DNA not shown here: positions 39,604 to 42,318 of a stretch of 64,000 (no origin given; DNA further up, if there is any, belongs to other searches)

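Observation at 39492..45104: Uncharacterised TAT-exported molybdopterin oxidoreductase (PsrABC-type) with TorD chaperone and AT-rich palindromic operator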

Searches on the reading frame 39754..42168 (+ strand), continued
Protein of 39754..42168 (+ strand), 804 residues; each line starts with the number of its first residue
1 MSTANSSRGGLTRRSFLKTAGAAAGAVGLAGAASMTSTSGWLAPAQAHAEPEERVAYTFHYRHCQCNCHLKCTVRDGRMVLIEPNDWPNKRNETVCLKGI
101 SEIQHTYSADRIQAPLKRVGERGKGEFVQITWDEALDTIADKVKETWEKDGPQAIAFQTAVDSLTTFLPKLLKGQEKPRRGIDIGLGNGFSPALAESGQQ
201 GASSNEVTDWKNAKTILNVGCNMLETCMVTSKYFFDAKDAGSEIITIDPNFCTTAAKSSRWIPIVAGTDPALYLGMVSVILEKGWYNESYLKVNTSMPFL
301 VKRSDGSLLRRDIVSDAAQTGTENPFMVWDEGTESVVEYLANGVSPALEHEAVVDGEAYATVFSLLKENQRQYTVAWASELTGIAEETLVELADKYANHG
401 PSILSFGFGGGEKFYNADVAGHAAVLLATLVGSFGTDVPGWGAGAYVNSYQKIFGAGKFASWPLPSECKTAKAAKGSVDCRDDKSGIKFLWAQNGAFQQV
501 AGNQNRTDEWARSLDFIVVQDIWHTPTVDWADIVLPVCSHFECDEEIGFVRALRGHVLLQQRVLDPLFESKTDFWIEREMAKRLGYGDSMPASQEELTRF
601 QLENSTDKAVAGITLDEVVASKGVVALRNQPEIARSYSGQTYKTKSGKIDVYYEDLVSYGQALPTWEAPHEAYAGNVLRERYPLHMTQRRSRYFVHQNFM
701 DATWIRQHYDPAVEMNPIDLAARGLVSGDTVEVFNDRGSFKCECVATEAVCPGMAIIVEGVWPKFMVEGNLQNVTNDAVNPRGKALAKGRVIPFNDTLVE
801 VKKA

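Call 34: search_solved_structures(query=A1, max_evalue=1e-30, show_alignments=5)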
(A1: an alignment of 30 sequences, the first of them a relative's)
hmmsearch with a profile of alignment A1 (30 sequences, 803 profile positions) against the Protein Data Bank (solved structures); distinct sequences matched with E-value up to 1e-30: 47.
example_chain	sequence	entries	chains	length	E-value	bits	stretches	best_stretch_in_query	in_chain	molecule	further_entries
4ydd_A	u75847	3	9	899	4.6e-86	292.7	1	53-338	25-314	DMSO reductase family type II enzyme, molybdopterin subunit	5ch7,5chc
5e7o_A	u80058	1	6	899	7.2e-86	292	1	53-338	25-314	DMSO reductase family type II enzyme, molybdopterin subunit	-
2vpw_A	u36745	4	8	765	2.2e-74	254.1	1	12-295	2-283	THIOSULFATE REDUCTASE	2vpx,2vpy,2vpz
9vap_A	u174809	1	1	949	2.1e-64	221.1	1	7-293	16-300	Formate dehydrogenase molybdopterin-binding subunit FdhA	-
2ivf_A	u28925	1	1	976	4.3e-64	220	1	12-448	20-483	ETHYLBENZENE DEHYDROGENASE ALPHA-SUBUNIT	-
9h4t_A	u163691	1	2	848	1.6e-62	214.9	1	487-802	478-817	Trimethylamine-N-oxide reductase 1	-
1eu1_A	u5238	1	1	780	4.5e-60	206.7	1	488-763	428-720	DIMETHYL SULFOXIDE REDUCTASE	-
7bkb_D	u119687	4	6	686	7e-60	206.1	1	63-293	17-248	Formate dehydrogenase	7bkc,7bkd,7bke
7qv7_S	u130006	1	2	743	3.4e-59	203.8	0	63-294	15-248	Hydrogen dependent carbon dioxide reductase subunit FdhF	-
7l5i_A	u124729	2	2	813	4.3e-58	200.2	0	483-769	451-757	Trimethylamine-N-oxide reductase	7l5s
9t1s_L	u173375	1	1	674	2.5e-56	194.3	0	63-295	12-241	formate dehydrogenase (coenzyme F420)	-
1dms_A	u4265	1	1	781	2.7e-56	194.2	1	477-763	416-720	DMSO REDUCTASE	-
1e18_A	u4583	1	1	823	1.1e-55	192.3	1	476-762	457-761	DMSO REDUCTASE.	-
1dmr_A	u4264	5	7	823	1.2e-55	192.1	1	476-762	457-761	DMSO REDUCTASE | Dimethyl sulfoxide/trimethylamine N-oxide reductase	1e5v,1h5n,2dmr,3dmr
1e60_A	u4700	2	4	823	1.4e-55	191.9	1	476-762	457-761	Dimethyl sulfoxide/trimethylamine N-oxide reductase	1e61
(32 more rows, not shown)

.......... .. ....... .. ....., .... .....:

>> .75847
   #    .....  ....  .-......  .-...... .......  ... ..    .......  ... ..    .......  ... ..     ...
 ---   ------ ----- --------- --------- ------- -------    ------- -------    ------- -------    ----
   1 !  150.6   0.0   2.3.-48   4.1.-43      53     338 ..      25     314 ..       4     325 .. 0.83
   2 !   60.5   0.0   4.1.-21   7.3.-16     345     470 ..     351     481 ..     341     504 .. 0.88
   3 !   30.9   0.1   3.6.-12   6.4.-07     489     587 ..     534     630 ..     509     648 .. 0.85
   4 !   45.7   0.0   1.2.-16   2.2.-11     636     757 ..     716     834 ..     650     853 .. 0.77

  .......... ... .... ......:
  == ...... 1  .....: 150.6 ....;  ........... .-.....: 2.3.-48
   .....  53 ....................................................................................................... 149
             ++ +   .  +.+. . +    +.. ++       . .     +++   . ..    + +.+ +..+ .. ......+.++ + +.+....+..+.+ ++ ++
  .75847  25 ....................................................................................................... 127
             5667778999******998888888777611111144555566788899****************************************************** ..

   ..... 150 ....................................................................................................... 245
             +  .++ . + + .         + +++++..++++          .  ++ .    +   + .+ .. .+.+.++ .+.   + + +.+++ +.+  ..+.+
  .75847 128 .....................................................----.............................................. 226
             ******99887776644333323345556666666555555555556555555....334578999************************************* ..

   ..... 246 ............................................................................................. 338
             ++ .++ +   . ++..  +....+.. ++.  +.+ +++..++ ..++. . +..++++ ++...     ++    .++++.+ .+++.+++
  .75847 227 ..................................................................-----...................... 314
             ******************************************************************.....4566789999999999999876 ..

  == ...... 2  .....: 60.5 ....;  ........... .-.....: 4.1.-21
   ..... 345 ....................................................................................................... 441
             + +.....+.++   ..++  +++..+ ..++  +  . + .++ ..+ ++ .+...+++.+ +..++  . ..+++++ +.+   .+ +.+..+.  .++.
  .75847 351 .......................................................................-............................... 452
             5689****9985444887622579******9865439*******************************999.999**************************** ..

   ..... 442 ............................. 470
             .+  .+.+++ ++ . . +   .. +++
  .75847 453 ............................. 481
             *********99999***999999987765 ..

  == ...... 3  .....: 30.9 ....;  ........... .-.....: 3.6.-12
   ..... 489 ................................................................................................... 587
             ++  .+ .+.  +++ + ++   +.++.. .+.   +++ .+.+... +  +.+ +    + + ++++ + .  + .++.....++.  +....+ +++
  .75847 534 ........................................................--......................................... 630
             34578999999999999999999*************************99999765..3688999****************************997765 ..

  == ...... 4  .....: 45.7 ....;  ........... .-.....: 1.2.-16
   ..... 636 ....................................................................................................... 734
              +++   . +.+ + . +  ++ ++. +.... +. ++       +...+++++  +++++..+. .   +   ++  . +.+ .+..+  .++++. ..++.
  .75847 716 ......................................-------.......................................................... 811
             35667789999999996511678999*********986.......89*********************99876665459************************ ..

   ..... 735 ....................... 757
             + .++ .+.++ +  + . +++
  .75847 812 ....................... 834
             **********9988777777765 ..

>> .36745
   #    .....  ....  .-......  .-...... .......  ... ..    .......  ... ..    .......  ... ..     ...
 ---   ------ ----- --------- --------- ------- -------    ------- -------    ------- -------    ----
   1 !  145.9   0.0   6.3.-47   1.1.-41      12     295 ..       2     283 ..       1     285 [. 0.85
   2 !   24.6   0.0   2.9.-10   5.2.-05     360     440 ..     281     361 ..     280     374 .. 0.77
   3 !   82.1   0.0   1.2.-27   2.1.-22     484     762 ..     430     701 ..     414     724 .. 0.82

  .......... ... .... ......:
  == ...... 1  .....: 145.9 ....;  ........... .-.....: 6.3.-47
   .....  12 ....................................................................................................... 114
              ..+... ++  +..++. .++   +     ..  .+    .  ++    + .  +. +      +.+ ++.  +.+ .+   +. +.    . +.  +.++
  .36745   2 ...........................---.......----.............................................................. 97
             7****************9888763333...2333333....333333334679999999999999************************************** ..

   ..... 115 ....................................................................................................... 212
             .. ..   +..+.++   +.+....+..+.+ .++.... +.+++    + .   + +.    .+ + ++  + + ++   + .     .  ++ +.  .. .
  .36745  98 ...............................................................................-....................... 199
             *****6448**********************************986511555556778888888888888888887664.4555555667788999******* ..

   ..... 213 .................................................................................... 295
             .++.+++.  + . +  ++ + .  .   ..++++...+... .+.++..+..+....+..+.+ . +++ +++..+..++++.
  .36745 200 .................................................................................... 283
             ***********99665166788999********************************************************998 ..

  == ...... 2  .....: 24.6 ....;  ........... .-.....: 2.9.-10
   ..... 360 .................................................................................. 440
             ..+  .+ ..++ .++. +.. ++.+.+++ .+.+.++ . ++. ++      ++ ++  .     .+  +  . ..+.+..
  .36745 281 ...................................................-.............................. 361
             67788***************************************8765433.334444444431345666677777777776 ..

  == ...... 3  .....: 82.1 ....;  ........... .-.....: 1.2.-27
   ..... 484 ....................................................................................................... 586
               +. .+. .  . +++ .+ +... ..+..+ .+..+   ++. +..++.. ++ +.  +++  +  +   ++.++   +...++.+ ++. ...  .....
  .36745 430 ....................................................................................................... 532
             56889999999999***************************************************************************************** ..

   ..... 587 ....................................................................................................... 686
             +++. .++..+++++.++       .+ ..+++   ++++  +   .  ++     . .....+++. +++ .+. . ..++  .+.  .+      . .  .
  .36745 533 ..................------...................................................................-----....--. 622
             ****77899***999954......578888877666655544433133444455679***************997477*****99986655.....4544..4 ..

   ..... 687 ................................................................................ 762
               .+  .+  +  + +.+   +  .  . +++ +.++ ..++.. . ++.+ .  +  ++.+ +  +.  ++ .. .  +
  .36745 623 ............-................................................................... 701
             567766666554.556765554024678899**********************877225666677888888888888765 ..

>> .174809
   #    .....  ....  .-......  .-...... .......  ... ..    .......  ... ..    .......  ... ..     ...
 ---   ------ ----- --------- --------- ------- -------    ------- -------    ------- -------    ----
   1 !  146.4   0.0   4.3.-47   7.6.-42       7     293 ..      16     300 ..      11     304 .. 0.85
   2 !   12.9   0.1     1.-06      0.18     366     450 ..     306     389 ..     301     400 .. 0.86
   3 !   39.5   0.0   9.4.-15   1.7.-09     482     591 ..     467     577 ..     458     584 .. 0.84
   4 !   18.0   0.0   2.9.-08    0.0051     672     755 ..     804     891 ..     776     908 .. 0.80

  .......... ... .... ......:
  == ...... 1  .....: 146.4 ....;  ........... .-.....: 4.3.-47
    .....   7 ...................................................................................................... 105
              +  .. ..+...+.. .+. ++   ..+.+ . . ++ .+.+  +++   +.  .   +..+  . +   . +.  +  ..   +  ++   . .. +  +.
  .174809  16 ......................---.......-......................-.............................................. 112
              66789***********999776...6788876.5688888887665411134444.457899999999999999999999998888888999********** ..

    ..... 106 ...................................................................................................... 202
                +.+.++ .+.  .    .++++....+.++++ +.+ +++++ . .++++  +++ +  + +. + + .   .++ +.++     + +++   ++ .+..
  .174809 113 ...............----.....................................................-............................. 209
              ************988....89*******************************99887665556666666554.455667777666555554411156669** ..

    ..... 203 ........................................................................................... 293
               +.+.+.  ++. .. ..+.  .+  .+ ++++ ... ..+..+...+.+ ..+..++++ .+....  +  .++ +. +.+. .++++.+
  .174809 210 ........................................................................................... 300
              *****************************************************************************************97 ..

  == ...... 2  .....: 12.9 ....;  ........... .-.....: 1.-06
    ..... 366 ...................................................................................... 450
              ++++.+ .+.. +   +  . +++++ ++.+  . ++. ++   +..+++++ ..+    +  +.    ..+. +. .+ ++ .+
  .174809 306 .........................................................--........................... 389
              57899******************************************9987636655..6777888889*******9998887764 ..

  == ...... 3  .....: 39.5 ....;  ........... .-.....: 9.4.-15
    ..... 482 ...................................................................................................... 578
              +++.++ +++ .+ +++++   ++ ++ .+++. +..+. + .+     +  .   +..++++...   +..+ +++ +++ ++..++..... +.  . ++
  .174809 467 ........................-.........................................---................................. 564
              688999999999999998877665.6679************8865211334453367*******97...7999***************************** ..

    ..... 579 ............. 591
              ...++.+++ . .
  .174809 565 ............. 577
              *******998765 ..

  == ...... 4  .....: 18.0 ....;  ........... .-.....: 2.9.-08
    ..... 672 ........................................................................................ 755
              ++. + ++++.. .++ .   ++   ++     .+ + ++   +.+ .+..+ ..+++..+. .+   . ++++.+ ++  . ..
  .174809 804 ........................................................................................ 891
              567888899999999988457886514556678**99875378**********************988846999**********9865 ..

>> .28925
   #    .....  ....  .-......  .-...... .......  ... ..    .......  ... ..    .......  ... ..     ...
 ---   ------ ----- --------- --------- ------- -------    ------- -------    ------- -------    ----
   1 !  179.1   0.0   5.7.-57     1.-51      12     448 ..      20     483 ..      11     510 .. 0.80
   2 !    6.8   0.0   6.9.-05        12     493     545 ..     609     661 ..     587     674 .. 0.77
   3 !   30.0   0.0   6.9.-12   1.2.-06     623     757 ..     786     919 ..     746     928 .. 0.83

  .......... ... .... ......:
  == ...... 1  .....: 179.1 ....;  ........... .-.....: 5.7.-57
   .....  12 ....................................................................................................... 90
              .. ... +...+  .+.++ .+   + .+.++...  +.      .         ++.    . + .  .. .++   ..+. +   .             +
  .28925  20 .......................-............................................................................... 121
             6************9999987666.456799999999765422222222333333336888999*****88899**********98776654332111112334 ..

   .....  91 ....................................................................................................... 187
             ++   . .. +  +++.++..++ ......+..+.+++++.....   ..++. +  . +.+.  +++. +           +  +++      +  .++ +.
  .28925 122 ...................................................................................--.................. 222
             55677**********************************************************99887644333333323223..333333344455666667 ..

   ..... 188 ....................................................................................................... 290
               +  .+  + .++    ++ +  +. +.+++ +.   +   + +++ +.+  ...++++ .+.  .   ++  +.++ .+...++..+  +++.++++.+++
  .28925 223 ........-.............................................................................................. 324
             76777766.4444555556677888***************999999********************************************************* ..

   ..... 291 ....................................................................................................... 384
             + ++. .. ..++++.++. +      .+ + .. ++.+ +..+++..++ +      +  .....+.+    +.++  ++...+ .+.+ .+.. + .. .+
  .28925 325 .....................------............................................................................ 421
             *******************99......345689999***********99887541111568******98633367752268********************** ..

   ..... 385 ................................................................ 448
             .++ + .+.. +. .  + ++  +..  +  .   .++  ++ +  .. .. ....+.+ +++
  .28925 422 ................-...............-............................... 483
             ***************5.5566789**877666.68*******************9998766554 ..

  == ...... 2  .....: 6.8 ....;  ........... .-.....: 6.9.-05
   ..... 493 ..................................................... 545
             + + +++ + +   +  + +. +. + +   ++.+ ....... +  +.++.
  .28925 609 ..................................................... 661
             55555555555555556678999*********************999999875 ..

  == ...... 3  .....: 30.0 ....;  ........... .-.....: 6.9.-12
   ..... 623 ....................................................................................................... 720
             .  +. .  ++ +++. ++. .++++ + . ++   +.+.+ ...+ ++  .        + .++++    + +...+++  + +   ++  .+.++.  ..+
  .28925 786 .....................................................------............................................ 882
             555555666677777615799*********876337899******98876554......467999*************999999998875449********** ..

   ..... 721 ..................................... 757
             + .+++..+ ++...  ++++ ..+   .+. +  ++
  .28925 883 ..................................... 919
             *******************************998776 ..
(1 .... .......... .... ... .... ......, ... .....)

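Call 38: find_encoding_contigs(protein=P0105, flank=8000, max_places=1)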
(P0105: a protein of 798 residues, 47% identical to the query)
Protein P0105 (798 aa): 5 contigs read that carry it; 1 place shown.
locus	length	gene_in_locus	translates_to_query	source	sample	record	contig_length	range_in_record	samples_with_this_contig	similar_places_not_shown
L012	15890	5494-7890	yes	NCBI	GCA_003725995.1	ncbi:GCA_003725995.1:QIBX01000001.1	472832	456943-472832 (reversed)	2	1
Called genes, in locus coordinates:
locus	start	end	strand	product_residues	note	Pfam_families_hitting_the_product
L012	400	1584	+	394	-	PF11187:Mbeg1-like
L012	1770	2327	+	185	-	PF01195:Pept_tRNA_hydro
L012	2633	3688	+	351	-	PF14589:NrfD_2 (faint), PF03916:NrfD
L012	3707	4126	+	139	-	PF00392:GntR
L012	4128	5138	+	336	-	PF01145:Band_7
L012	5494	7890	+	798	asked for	PF04879:Molybdop_Fe4S4 (faint), PF00384:Molybdopterin, PF01568:Molydop_binding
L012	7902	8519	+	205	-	PF13237:Fer4_10, PF13247:Fer4_11, PF12838:Fer4_7, PF13187:Fer4_9 (weak), PF00037:Fer4, PF12797:Fer4_2 (weak), PF12837:Fer4_6, PF13247:Fer4_11 (weak), +4 more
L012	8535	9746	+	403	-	PF03916:NrfD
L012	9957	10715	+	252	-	PF02613:Nitrate_red_del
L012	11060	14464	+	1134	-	PF01368:DHH, PF02272:DHHA1, PF17768:RecJ_OB, PF00270:DEAD, PF04851:ResIII (weak), PF00271:Helicase_C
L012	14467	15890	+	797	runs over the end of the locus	PF13328:HD_4, PF01966:HD, PF04607:RelA_SpoT, PF02824:TGS, PF19296:RelA_AH, PF28438:RelA_RIS, PF13291:ACT_4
